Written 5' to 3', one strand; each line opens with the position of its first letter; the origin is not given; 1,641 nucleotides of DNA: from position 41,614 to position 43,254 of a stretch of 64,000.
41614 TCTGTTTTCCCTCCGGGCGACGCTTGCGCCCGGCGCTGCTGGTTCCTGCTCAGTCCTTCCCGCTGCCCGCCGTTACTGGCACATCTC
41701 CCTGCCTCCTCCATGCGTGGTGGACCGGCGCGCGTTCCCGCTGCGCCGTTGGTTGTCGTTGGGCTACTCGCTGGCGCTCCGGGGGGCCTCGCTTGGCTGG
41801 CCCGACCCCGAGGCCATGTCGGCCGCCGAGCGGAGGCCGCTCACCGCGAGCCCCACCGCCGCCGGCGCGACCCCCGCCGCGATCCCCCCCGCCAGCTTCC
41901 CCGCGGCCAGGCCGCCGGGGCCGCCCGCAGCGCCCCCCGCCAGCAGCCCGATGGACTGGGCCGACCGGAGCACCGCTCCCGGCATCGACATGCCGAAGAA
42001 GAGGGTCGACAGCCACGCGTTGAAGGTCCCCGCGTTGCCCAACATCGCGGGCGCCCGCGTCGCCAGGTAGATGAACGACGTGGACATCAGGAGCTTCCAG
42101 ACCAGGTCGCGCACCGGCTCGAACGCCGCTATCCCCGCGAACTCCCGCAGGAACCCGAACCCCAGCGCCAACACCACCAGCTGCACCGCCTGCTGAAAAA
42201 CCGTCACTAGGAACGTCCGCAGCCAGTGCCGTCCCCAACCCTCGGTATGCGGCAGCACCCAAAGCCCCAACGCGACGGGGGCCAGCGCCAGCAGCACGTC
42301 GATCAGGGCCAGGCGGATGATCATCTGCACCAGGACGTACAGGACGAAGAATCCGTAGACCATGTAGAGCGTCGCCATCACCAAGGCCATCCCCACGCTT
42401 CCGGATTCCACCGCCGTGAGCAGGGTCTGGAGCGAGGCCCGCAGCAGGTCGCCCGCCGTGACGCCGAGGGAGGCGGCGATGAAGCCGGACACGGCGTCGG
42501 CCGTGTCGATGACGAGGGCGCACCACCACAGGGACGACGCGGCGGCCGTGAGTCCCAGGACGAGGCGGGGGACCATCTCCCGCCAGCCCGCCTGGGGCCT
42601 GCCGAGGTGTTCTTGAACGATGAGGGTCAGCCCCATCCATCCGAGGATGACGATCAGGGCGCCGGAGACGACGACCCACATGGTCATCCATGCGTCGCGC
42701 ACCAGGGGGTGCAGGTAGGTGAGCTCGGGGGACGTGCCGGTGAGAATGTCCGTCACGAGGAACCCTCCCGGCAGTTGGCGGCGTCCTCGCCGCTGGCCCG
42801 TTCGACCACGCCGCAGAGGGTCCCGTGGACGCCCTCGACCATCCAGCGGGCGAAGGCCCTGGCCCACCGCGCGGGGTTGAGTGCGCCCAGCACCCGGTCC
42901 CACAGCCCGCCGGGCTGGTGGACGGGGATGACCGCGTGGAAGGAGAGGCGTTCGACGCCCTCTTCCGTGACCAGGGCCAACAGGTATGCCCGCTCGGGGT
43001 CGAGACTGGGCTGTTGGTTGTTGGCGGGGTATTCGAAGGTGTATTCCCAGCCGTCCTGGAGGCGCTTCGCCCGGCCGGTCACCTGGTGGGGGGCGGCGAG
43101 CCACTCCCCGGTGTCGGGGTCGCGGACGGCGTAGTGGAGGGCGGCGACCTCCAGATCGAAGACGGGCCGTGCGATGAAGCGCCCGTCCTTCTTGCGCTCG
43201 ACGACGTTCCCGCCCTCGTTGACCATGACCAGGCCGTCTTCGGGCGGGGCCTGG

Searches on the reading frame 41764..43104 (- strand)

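Call 39: search_protein_families(library=pfam, proteins=[window:41764-43104:-], max_evalue=0.001)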
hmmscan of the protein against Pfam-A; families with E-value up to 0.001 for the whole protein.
window:41764-43104:- (446 aa): 2 families
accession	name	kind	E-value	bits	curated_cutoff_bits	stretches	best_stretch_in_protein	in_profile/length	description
PF19597.4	TrbL_4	-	1.1e-05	25.4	27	1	142-355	53-244/276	Conjugal transfer protein TrbL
PF04610.19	TrbL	-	0.00043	20.5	25.9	1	193-323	43-184/215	TrbL/VirB6 plasmid conjugal transfer protein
